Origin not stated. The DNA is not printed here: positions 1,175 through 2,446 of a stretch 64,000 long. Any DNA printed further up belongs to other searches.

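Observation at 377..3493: Three GH130 phosphorylase domains in two genes, one as an internal tandem duplication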

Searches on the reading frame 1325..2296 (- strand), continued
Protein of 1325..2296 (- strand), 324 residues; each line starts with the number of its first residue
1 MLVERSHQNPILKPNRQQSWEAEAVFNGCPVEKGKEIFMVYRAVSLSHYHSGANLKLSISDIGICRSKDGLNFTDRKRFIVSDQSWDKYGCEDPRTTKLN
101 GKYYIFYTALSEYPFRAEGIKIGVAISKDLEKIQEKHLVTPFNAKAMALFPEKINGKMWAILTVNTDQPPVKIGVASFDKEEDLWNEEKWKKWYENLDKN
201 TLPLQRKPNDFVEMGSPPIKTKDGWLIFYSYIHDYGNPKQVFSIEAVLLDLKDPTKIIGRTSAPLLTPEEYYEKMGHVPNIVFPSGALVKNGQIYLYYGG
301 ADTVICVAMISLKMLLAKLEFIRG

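Call 39: search_solved_structures(query=window:1325-2296:-, max_evalue=1e-22, show_alignments=5)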
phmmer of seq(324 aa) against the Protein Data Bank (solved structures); distinct sequences matched with E-value up to 1e-22: 9.
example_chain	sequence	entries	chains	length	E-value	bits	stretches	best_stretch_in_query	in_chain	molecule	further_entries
9fj8_A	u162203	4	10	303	5.9e-51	176.7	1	4-314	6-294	1,2-beta-oligomannan phosphorylase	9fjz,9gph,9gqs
7fip_A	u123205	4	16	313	1.6e-41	145.7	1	5-311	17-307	Beta-1,2-mannobiose phosphorylase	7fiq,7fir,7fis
5b0p_A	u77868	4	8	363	1.2e-31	113.2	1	52-320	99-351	Lin0857 protein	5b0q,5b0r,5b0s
1vkd_A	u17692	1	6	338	1e-27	100.3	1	63-309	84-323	conserved hypothetical protein TM1225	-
9erg_A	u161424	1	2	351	5.7e-26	94.6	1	51-317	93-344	Uhgb_MS mannoside synthase from an unknown human gut bacterium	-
9eqq_A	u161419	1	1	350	5.7e-26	94.6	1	51-317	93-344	Uhgb_MS mannoside synthase from an unknown human gut bacterium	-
9erh_A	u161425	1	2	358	6.1e-26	94.5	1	51-317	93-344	Uhgb_MS mannoside synthase from an unknown human gut bacterium in complex with 1,2-beta-ma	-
4udk_E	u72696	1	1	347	1.1e-23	87.1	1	67-309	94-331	UHGB_MP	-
4udg_A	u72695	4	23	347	1.1e-23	87.1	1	67-309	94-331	UHGB_MP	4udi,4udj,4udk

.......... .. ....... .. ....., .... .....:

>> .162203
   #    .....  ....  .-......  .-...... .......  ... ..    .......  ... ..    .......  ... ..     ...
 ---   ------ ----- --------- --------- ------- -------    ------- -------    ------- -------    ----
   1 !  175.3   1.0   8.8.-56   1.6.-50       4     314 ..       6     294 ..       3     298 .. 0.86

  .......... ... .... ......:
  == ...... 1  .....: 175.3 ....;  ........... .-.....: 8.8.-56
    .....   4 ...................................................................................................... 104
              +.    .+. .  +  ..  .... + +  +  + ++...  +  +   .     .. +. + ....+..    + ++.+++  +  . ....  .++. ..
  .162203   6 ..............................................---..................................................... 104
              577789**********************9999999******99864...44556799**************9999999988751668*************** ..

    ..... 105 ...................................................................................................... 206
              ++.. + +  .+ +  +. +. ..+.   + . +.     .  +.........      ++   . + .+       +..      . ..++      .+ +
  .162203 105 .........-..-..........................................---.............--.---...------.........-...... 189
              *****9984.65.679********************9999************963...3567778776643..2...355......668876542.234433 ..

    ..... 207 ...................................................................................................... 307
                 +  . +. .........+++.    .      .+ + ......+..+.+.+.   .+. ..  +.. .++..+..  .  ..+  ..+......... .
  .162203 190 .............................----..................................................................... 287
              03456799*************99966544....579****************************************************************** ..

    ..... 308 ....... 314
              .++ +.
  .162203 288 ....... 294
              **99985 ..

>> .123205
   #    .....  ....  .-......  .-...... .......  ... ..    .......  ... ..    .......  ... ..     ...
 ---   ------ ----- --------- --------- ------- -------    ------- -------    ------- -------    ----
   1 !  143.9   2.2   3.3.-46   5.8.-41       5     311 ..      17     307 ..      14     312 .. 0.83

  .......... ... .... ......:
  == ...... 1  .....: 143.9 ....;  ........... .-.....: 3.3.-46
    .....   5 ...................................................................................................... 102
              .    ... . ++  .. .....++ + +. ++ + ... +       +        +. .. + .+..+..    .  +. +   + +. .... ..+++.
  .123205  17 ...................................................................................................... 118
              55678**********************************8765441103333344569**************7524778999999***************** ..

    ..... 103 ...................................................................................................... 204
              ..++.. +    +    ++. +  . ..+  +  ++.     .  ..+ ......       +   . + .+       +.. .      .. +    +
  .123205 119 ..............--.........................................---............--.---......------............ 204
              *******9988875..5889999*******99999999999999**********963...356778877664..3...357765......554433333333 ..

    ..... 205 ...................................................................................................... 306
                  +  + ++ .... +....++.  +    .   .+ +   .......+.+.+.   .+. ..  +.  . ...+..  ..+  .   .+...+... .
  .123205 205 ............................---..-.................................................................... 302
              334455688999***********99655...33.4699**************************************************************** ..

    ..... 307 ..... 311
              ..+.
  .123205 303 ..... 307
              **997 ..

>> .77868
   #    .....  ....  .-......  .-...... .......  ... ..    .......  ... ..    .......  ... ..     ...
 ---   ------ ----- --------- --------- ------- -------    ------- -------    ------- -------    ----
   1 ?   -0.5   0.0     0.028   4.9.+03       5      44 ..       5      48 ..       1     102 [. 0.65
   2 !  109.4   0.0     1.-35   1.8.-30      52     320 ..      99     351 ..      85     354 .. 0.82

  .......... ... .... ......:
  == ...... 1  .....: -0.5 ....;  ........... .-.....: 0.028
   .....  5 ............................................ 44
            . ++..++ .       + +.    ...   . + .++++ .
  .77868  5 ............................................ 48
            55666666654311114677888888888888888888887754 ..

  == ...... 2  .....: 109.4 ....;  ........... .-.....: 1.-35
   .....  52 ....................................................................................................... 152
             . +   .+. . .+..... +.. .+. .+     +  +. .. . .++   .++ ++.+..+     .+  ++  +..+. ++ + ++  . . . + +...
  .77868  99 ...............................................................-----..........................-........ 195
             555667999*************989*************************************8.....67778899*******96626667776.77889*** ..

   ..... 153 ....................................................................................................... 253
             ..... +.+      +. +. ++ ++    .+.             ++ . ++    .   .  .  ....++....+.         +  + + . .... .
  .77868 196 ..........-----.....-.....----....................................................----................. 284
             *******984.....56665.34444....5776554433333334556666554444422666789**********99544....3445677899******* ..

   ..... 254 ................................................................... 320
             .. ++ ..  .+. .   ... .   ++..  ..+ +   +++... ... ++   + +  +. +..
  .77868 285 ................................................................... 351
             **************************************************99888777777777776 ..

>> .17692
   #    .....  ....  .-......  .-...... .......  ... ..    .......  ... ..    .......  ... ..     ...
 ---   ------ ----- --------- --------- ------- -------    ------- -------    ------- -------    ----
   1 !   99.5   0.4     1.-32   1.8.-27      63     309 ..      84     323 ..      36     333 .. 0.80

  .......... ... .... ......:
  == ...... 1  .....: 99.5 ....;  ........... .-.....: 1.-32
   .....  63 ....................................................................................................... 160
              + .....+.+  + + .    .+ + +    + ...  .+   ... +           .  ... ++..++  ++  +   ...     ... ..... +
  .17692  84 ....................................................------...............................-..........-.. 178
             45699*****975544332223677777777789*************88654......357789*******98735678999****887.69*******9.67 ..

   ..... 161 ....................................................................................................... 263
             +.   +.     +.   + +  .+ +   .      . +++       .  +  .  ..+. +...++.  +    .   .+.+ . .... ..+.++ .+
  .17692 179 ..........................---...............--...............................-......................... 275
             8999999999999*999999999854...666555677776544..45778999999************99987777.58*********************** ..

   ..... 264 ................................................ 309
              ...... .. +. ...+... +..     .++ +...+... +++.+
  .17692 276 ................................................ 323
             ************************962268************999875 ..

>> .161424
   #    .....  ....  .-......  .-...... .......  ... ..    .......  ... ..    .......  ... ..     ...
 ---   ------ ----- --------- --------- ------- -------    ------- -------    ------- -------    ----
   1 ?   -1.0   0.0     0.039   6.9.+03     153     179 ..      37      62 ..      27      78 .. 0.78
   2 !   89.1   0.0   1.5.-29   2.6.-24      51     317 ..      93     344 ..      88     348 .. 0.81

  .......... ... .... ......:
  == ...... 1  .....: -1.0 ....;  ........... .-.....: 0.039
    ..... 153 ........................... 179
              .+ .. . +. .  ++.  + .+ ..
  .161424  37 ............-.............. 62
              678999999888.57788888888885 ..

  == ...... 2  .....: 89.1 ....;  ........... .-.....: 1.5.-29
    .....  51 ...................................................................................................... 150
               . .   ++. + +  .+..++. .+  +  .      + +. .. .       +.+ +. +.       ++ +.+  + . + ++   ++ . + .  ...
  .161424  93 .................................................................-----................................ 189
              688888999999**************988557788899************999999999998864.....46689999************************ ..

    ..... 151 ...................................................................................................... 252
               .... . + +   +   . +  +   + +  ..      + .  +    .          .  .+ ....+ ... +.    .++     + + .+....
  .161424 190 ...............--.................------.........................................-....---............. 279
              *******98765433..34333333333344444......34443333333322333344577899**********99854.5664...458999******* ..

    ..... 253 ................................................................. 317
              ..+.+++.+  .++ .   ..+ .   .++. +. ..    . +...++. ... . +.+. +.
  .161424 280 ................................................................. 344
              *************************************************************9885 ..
